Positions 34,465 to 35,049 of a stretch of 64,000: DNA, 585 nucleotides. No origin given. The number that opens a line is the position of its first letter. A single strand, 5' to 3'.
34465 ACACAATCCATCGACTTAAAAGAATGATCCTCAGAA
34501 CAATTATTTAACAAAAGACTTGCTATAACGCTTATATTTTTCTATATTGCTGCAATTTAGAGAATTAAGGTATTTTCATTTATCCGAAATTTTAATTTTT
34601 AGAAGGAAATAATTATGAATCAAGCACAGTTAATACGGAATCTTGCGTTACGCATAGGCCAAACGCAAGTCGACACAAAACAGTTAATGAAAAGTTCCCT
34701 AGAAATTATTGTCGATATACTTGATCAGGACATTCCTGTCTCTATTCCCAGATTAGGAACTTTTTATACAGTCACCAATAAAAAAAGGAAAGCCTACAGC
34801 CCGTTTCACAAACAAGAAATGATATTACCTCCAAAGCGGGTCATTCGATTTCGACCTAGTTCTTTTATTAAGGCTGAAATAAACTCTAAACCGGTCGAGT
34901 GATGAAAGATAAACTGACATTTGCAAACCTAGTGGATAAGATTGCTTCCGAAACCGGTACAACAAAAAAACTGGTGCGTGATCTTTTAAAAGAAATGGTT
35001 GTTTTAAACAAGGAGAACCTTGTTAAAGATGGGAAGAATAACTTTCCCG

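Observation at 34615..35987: Coupled HU + HU-TM-LysM genes: candidate nucleoid-to-peptidoglycan tether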

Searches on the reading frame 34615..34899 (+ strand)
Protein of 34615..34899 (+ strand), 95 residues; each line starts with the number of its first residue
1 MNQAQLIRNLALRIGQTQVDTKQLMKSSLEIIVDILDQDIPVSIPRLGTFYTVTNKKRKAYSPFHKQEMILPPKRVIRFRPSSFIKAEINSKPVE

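Call 3: search_protein_families(library=pfam, proteins=[window:34615-34899:+], max_evalue=1)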
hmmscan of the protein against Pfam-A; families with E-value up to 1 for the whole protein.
window:34615-34899:+ (95 aa): 3 families
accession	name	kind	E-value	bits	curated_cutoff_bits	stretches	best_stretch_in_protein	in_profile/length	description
PF00216.26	Bac_DNA_binding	-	6.6e-17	62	22.4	1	1-90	1-90/90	Bacterial DNA-binding protein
PF18174.6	HU-CCDC81_bac_1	-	0.014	15.8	26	1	30-80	6-52/59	CCDC81-like prokaryotic HU domain 1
PF18291.6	HU-HIG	-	0.016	15.6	26.2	1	2-92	33-121/125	HU domain fused to wHTH, Ig, or Glycine-rich motif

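Call 4: search_protein_families(library=ncbifam, proteins=[window:34615-34899:+], max_evalue=1)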
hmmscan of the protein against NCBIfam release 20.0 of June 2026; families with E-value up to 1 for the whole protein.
window:34615-34899:+ (95 aa): 6 families
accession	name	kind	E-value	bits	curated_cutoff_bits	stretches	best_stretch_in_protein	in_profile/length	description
NF001401.0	PRK00285.1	equivalog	2.6e-08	33.9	111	1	2-92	7-97/103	integration host factor subunit alpha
TIGR00987.1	himA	equivalog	2.8e-08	34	120.25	1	4-91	5-92/96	integration host factor subunit alpha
NF001222.0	PRK00199.1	equivalog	0.0044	17.2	115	1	1-91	1-92/95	integration host factor subunit beta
NF008023.0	PRK10753.1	equivalog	0.013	15.8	162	1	1-70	1-70/90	nucleoid-associated protein HU-alpha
TIGR03406.1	FeS_long_SufT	hypoth_equivalog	0.051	13.3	202.6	1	17-59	67-109/174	putative Fe-S cluster assembly protein SufT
NF041868.1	paad_haloarch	equivalog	0.054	13.6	180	1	16-59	19-62/127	1,2-phenylacetyl-CoA epoxidase subunit PaaD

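Call 44: search_protein_families(library=pfam, alignment_id=A4, max_evalue=0.1)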
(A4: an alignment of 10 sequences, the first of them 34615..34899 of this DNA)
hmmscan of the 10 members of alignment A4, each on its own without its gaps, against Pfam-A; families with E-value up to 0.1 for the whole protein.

A. member 1, window:34615-34899:+ (95 aa): 3 families
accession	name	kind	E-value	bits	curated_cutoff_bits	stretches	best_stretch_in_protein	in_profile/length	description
PF00216.26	Bac_DNA_binding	-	6.6e-17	62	22.4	1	1-90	1-90/90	Bacterial DNA-binding protein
PF18174.6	HU-CCDC81_bac_1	-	0.014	15.8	26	1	30-80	6-52/59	CCDC81-like prokaryotic HU domain 1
PF18291.6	HU-HIG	-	0.016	15.6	26.2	1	2-92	33-121/125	HU domain fused to wHTH, Ig, or Glycine-rich motif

B. families by the number of members that match (of 10 scanned): 8 families
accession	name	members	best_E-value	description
PF00216.26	Bac_DNA_binding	10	2.3e-19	Bacterial DNA-binding protein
PF18291.6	HU-HIG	8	8.8e-09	HU domain fused to wHTH, Ig, or Glycine-rich motif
PF18175.6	HU-CCDC81_bac_2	6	0.00062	CCDC81-like prokaryotic HU domain 2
PF18174.6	HU-CCDC81_bac_1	4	9.7e-05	CCDC81-like prokaryotic HU domain 1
PF14908.11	HU-CCDC81_euk_1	2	1.9e-05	CCDC81 eukaryotic HU domain 1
PF18289.6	HU-CCDC81_euk_2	1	0.004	CCDC81 eukaryotic HU domain 2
PF06078.17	DUF937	1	0.013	Bacterial protein of unknown function (DUF937)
PF22566.2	UBA_8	1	0.041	UBA-like domain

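Call 45: find_related_loci(query=A4, collection=genome_contigs, flank=3000)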
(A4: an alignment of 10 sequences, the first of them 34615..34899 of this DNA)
Query A4 (95 aa) in genome_contigs; peptide patterns used: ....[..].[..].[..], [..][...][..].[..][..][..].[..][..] (x = any residue, [..] = any of these).
55 stretches matched a pattern; 14 encode a relative of the query (tblastn E <= 1e-3); 14 distinct loci.
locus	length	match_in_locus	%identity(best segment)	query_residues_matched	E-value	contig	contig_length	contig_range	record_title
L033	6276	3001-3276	71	1-92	2e-41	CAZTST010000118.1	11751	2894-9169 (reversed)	MAG TPA_asm: uncultured Draconibacterium sp. isolate SRP256446_co1_70 genome assembly, contig: NODE_2683_length_11751_co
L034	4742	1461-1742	65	1-94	2e-39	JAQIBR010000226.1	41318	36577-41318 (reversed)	MAG: Bacteroidales bacterium isolate GH48 k119_103975, whole genome shotgun sequence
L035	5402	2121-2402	52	1-94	2e-33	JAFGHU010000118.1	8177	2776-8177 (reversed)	MAG: Bacteroidales bacterium isolate Zod_Metabat.155 k87_6662227, whole genome shotgun sequence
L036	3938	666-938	54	1-91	5e-32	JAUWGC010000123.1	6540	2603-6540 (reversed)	MAG: Bacteroidales bacterium isolate CSMAG_2232 CSMAG_2232_k141_1823506_length_6540_cov_8.6521, whole genome shotgun seq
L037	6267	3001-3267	54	1-89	3e-31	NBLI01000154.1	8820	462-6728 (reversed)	MAG: candidate division KSB1 bacterium 4572_119 ex4572_119_scaffold_15635, whole genome shotgun sequence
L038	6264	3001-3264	57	1-88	3e-30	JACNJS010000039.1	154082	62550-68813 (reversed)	MAG: Bacteroidetes bacterium isolate NIOZ-UU40 NIOZ-UU_NODE_52_length_154082_cov_12.8474, whole genome shotgun sequence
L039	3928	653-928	51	1-92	2e-29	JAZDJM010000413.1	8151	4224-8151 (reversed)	MAG: Bacteroidota bacterium isolate MEGAHIT-group-0.480 k141_4089408, whole genome shotgun sequence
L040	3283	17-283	63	1-89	3e-26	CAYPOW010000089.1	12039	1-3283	MAG TPA_asm: uncultured Draconibacterium sp. isolate SRP191223_co1_1 genome assembly, contig: NODE_5961_length_12039_cov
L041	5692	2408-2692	43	1-95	5e-25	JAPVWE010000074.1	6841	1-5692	MAG: Desulfobacteraceae bacterium isolate HMR25_18 HMR25_18_000000000074, whole genome shotgun sequence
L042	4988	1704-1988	41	1-95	2e-22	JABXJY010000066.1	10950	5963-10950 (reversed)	MAG: Desulfobacterales bacterium isolate CR_Bin_129 NODE_76_length_10950_cov_15.737239, whole genome shotgun sequence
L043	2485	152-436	38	1-95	2e-22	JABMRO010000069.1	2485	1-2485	MAG: Planctomycetota bacterium isolate bin.397 k141_721803, whole genome shotgun sequence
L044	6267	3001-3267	39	1-89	1e-17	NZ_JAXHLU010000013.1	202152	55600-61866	MAG: Fodinibius sp. isolate Salar_de_Ascotan_soil_MAG_ASO32 contig_834_polypolish, whole genome shotgun sequence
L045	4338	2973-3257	35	1-95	5e-17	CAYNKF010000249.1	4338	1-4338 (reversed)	MAG TPA_asm: uncultured Balneolaceae bacterium isolate binchicken_co218_25 genome assembly, contig: NODE_27489_length_43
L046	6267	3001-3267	36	1-89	1e-16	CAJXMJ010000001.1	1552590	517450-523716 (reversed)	MAG TPA_asm: uncultured Aliifodinibius sp. isolate SRR6201609_bin.7_MetaBAT_v2.12.1_MAG genome assembly, contig: NODE_2_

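Call 72: search_protein_families(library=ncbifam, alignment_id=A4, max_evalue=0.01)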
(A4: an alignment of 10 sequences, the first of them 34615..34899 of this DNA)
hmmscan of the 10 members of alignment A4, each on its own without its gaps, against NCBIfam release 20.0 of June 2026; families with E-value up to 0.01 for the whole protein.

A. member 1, window:34615-34899:+ (95 aa): 3 families
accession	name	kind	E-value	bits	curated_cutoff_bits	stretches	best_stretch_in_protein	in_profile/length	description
NF001401.0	PRK00285.1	equivalog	2.6e-08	33.9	111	1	2-92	7-97/103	integration host factor subunit alpha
TIGR00987.1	himA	equivalog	2.8e-08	34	120.25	1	4-91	5-92/96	integration host factor subunit alpha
NF001222.0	PRK00199.1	equivalog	0.0044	17.2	115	1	1-91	1-92/95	integration host factor subunit beta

B. families by the number of members that match (of 10 scanned): 7 families
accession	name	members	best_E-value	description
NF001401.0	PRK00285.1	10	4.4e-10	integration host factor subunit alpha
TIGR00987.1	himA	10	1.2e-08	integration host factor subunit alpha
NF001222.0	PRK00199.1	8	6.8e-06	integration host factor subunit beta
TIGR01201.1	HU_rel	7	3.9e-08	HU family DNA-binding protein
NF008023.0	PRK10753.1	3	2.8e-05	nucleoid-associated protein HU-alpha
TIGR00988.1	hip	2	0.00032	integration host factor subunit beta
NF007945.0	PRK10664.1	1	2.3e-05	nucleoid-associated protein HU-beta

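Call 79: search_solved_structures(query=window:34615-34899:+, max_evalue=0.001, show_alignments=3)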
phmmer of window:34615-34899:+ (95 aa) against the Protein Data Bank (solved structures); distinct sequences matched with E-value up to 0.001: 3.
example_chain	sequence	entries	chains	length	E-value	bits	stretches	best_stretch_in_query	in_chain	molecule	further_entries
1b8z_A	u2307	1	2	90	2.2e-06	31.3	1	1-89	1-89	PROTEIN (HISTONELIKE PROTEIN HU)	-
1riy_A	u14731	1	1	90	3.1e-06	30.8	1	1-89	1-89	Hu DNA-binding protein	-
8flj_E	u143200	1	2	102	0.00028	24.6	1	3-90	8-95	Integration host factor subunit alpha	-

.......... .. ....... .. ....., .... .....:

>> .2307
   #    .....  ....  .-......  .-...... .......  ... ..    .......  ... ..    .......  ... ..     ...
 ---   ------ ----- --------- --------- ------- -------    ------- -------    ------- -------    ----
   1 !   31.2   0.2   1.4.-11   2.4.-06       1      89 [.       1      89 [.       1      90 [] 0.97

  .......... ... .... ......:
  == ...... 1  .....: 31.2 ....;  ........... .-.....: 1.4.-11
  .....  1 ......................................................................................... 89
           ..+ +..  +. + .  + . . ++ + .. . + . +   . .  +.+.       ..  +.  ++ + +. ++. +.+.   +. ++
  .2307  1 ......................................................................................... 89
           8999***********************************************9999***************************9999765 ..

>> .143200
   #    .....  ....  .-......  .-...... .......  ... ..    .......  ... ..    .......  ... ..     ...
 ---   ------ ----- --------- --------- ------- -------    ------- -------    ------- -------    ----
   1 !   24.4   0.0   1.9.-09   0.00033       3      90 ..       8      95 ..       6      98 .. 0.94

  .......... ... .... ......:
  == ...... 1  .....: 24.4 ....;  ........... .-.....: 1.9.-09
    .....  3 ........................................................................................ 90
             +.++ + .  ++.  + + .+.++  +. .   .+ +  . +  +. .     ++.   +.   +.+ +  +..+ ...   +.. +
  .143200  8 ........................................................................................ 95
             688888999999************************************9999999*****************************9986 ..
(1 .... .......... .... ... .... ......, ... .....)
